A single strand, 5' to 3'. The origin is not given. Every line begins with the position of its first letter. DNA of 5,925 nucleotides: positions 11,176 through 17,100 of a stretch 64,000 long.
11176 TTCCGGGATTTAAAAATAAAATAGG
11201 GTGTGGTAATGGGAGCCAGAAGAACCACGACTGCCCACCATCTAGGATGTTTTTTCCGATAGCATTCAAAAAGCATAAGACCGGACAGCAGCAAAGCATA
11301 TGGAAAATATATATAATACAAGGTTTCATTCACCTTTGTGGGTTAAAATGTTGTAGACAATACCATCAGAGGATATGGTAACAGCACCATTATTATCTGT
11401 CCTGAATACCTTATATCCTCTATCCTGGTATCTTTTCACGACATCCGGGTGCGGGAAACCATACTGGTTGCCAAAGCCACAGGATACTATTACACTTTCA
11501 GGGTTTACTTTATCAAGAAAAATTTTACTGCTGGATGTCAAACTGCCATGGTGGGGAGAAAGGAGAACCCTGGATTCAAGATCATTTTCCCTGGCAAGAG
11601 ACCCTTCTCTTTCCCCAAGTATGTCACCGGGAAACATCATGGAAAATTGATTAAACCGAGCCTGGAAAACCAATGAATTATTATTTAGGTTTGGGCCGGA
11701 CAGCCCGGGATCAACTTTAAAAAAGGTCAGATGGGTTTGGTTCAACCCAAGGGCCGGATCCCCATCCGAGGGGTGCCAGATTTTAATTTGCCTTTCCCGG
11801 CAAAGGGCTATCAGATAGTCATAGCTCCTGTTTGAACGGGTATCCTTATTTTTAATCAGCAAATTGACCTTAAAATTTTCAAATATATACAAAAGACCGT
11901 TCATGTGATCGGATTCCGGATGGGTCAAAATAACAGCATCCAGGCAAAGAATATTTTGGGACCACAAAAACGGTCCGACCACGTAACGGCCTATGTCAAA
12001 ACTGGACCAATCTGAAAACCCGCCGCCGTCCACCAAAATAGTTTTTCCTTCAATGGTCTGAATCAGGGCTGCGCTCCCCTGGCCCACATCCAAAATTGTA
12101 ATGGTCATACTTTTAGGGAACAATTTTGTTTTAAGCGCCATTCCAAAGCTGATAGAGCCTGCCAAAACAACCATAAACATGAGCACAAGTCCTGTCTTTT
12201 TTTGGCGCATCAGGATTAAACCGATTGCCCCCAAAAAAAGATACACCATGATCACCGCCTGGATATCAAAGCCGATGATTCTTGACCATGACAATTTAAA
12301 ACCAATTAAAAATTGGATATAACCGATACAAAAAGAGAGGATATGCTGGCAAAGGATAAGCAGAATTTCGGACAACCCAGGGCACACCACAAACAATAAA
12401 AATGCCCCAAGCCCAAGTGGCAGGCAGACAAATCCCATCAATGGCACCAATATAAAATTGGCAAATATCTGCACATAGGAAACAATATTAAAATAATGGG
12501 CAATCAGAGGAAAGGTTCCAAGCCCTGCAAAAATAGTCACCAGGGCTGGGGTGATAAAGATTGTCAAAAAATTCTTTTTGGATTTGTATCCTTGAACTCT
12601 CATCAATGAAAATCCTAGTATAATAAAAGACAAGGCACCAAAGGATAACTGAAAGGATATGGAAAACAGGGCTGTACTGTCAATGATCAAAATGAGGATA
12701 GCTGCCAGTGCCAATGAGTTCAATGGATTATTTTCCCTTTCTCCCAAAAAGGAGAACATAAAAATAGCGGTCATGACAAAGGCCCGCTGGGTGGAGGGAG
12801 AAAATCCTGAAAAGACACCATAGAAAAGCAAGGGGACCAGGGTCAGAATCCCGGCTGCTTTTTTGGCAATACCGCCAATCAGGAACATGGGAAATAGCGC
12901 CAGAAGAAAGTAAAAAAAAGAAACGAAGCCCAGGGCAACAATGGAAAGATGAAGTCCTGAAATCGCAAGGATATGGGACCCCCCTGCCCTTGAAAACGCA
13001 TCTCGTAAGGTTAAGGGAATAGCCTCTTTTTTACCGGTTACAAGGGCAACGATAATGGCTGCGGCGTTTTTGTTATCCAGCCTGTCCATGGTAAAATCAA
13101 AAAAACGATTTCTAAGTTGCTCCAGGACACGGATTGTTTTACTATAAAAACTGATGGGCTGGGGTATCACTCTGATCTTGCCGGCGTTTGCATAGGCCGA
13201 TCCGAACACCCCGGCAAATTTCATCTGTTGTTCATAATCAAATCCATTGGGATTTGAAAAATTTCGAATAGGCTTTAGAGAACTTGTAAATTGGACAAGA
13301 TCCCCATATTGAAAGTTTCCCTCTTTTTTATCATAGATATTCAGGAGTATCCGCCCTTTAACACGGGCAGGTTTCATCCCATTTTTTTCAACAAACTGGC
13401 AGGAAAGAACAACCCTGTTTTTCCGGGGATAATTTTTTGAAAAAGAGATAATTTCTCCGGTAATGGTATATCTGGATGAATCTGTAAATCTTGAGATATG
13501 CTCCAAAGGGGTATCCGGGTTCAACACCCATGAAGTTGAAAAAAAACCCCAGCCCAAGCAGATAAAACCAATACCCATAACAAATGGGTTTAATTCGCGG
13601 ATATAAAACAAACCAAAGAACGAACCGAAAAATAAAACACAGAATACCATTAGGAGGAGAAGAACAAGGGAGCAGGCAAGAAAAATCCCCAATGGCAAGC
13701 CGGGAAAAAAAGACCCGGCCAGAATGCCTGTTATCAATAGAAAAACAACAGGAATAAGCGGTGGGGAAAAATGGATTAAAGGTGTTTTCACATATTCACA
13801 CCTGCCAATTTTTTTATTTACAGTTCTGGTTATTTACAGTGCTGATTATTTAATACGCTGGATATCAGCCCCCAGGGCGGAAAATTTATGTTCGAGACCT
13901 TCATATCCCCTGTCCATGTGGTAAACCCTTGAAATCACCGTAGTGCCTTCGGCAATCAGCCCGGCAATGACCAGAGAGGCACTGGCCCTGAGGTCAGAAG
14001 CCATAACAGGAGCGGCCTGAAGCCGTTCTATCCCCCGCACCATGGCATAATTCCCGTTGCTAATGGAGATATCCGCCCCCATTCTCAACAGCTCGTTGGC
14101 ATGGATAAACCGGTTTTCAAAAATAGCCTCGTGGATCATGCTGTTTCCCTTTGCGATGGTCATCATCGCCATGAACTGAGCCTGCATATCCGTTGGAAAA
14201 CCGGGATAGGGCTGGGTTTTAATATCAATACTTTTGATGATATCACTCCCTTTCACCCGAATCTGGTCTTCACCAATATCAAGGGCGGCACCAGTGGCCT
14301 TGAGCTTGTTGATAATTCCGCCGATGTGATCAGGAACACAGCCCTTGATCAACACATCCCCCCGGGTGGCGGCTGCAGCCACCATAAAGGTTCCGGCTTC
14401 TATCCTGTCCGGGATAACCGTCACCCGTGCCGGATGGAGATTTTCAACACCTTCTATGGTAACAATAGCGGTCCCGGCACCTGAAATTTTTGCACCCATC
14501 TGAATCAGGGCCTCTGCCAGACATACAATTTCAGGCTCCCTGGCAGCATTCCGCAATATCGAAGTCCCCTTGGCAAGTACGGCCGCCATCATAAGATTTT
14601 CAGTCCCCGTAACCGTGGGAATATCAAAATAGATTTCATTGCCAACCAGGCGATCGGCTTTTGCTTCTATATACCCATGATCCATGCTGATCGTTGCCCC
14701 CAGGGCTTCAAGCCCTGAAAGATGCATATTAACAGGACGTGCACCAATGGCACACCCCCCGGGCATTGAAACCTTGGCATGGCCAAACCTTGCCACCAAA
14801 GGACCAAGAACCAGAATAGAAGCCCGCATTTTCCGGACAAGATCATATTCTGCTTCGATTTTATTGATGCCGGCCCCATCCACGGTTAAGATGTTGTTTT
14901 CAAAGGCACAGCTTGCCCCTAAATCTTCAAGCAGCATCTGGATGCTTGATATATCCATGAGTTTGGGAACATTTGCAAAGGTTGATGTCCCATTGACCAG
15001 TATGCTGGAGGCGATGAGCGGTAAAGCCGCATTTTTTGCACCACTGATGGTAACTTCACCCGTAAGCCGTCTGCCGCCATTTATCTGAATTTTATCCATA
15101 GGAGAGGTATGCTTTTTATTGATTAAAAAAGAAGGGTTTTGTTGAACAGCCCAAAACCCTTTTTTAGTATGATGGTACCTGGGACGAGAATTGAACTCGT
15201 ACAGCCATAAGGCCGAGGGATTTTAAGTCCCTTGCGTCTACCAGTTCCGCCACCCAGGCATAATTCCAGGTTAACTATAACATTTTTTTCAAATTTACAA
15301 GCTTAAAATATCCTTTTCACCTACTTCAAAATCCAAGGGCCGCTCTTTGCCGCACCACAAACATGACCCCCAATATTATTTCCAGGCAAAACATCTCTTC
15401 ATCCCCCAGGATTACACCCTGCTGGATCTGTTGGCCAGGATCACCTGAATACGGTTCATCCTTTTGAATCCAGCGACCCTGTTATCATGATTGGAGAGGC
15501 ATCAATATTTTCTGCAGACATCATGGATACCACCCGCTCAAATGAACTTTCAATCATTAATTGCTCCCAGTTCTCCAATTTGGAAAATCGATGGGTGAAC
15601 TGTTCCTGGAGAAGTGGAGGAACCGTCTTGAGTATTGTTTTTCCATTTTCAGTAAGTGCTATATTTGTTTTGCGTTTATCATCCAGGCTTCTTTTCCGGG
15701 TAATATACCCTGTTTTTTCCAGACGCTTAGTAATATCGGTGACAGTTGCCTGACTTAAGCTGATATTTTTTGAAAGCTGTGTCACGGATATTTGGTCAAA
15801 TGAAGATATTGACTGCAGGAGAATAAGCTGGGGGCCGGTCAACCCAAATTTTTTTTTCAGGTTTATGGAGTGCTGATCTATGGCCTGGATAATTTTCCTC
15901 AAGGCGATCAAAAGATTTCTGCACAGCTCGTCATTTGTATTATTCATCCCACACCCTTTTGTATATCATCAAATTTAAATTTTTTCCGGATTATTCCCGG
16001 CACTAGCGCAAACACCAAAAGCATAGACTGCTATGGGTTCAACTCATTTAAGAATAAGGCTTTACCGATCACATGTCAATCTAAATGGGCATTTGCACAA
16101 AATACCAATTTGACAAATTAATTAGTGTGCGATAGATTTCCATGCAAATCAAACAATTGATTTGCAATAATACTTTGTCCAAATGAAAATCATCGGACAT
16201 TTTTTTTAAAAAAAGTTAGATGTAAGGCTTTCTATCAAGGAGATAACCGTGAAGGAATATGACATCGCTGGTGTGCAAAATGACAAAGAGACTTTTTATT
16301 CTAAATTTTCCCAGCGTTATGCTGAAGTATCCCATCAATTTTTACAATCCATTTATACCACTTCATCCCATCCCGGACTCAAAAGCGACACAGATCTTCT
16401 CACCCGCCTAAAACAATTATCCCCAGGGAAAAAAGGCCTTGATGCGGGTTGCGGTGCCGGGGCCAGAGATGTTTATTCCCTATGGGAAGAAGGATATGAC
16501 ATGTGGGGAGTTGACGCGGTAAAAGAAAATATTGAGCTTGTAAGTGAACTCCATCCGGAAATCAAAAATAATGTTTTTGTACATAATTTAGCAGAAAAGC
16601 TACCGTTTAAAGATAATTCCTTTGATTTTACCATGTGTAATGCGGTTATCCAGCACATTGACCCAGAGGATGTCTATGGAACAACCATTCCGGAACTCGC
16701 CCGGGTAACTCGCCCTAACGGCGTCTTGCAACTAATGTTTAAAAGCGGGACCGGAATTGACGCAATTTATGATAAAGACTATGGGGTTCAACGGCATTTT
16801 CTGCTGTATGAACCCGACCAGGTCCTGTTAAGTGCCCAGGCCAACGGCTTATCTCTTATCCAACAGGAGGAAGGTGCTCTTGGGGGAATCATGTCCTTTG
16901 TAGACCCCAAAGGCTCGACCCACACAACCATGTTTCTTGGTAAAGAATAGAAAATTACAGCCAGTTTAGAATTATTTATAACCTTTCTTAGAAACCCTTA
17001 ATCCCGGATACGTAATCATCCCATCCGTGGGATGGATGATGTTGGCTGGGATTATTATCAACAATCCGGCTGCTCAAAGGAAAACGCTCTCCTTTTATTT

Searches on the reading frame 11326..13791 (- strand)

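Call 52: search_protein_families(library=pfam, max_evalue=0.00001, proteins=[window:11326-13791:-])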
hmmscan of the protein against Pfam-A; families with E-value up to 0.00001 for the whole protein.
window:11326-13791:- (821 aa): 3 families
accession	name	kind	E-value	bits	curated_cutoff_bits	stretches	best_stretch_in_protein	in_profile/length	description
PF03772.21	Competence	-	8.2e-54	183.2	23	1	250-529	1-269/270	Competence protein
PF13567.11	DUF4131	-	1.3e-27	96.9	31.6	1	31-204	2-162/165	Domain of unknown function (DUF4131)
PF00753.33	Lactamase_B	-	3.2e-11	44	22.7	1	568-772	2-195/196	Metallo-beta-lactamase superfamily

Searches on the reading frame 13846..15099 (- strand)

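Call 53: search_protein_families(library=pfam, max_evalue=0.00001, proteins=[window:13846-15099:-])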
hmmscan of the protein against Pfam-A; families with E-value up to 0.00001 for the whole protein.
window:13846-15099:- (417 aa): 1 family
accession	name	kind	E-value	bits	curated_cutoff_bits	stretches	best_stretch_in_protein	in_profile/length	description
PF00275.25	EPSP_synthase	-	9.8e-106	354.4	22.8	1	7-405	2-416/417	EPSP synthase (3-phosphoshikimate 1-carboxyvinyltransferase)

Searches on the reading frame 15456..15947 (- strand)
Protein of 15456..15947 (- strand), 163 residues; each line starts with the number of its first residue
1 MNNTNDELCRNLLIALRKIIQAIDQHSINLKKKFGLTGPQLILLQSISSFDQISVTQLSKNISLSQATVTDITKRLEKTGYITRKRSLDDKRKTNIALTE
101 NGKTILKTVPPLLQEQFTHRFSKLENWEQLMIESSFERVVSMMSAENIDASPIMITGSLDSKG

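Call 53: search_protein_families(library=pfam, max_evalue=0.00001, proteins=[window:15456-15947:-])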
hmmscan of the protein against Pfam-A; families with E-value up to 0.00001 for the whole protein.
window:15456-15947:- (163 aa): 6 families
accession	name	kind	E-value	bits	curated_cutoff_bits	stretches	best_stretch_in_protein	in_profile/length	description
PF01047.28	MarR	-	3.2e-15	56.2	24.6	1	36-93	1-58/59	MarR family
PF22381.2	Staph_reg_Sar_Rot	-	3.3e-13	50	27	1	30-107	6-83/85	Transcriptional regulator SarA/Rot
PF12802.13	MarR_2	-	2e-10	41.1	27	1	34-92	1-60/61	MarR family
PF13601.12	HTH_34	-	1.4e-07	32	27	1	41-107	3-70/80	Winged helix DNA-binding domain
PF13412.12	HTH_24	-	5.2e-07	29.6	21.9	1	44-83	9-48/48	Winged helix-turn-helix DNA-binding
PF13463.12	HTH_27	-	1.4e-06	28.9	22.2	1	36-102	1-68/68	Winged helix DNA-binding domain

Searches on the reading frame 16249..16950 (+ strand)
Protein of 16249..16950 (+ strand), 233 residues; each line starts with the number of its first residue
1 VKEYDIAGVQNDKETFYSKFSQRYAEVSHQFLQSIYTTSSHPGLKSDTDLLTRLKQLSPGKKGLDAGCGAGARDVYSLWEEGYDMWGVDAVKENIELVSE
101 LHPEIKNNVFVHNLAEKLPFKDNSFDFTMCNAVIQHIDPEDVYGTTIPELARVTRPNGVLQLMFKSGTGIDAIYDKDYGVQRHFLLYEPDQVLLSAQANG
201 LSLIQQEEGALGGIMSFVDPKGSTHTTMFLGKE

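Call 24: search_protein_families(library=pfam, proteins=[window:16249-16950:+])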
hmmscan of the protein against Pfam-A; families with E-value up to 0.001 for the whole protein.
window:16249-16950:+ (233 aa): 6 families
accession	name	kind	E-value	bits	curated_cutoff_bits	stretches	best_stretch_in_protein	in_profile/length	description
PF08241.18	Methyltransf_11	-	3.3e-16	60.1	21.2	1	64-160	1-93/95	Methyltransferase domain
PF13649.12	Methyltransf_25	-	3.6e-13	50.5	27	1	64-158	2-97/97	Methyltransferase domain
PF13489.12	Methyltransf_23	-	1.9e-09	37.9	27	1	49-162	11-116/164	Methyltransferase domain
PF13847.12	Methyltransf_31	-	2.6e-09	37.3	27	1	58-160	2-107/145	Methyltransferase domain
PF03848.20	TehB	-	1e-05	25.5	20.4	1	47-158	19-128/193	Tellurite resistance protein TehB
PF08242.18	Methyltransf_12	-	1.4e-05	26.2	30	1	64-160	1-98/98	Methyltransferase domain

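Call 73: search_protein_families(library=ncbifam, max_evalue=0.00001, proteins=[window:16249-16950:+])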
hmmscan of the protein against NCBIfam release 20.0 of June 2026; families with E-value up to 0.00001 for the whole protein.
window:16249-16950:+ (233 aa): 16 families
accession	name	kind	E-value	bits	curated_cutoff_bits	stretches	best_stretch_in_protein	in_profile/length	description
NF045667.1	MTase_DVU1556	equivalog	3.7e-14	52.7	155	1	41-162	4-119/213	DVU_1556 family methyltransferase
TIGR02072.1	BioC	equivalog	6.3e-11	42.5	184.95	1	45-161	18-131/244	malonyl-ACP O-methyltransferase BioC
NF041536.1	ArsM_DUF2284_UU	exception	1.7e-09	36.6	575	1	54-162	71-180/459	arsenite methyltransferase/DUF2284 domain selenoprotein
NF045825.1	FAmtase_mtf2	equivalog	1.8e-07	30.6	400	1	60-160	59-156/248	fatty-acid O-methyltransferase Mtf2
NF047649.1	MTase_UXPK_star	exception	2.6e-07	30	460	1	54-160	72-179/283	methyltransferase/UXPK-star double selenoprotein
NF008405.0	PRK11207.1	equivalog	4.8e-07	29.4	218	1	45-159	17-129/198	tellurite resistance methyltransferase TehB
TIGR01934.1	MenG_MenH_UbiE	subfamily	5.7e-07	29.1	158.35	1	57-163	37-142/223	ubiquinone/menaquinone biosynthesis methyltransferase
TIGR01983.1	UbiG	equivalog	6.3e-07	28.9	102.95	1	60-160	50-149/228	bifunctional 2-polyprenyl-6-hydroxyphenol methylase/3-demethylubiquinol 3-O-methyltransferase UbiG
NF008992.0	PRK12335.1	equivalog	7e-07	28.7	303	1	48-159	112-220/289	SAM-dependent methyltransferase TehB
NF041537.1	ArsM_AhpD_UU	exception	7e-07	28.3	510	1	55-161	72-179/345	arsenite methyltransferase/AhpD domain selenoprotein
NF007610.0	PRK10258.1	equivalog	1.4e-06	27.9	342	1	49-161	33-137/251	malonyl-ACP O-methyltransferase BioC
NF045823.1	PthPhpthDimycoMt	equivalog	1.7e-06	27.4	300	1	60-161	67-165/256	phthiotriol/phenolphthiotriol dimycocerosates methyltransferase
TIGR02752.1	MenG_heptapren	equivalog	3.5e-06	26.7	419.85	1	31-163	20-150/231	demethylmenaquinone methyltransferase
NF001243.0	PRK00216.1-4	equivalog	3.5e-06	26.5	235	1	31-162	22-151/237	demethylmenaquinone methyltransferase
TIGR00477.1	tehB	equivalog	9.5e-06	25.1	219.5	0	44-159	59-171/238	tellurite resistance methyltransferase TehB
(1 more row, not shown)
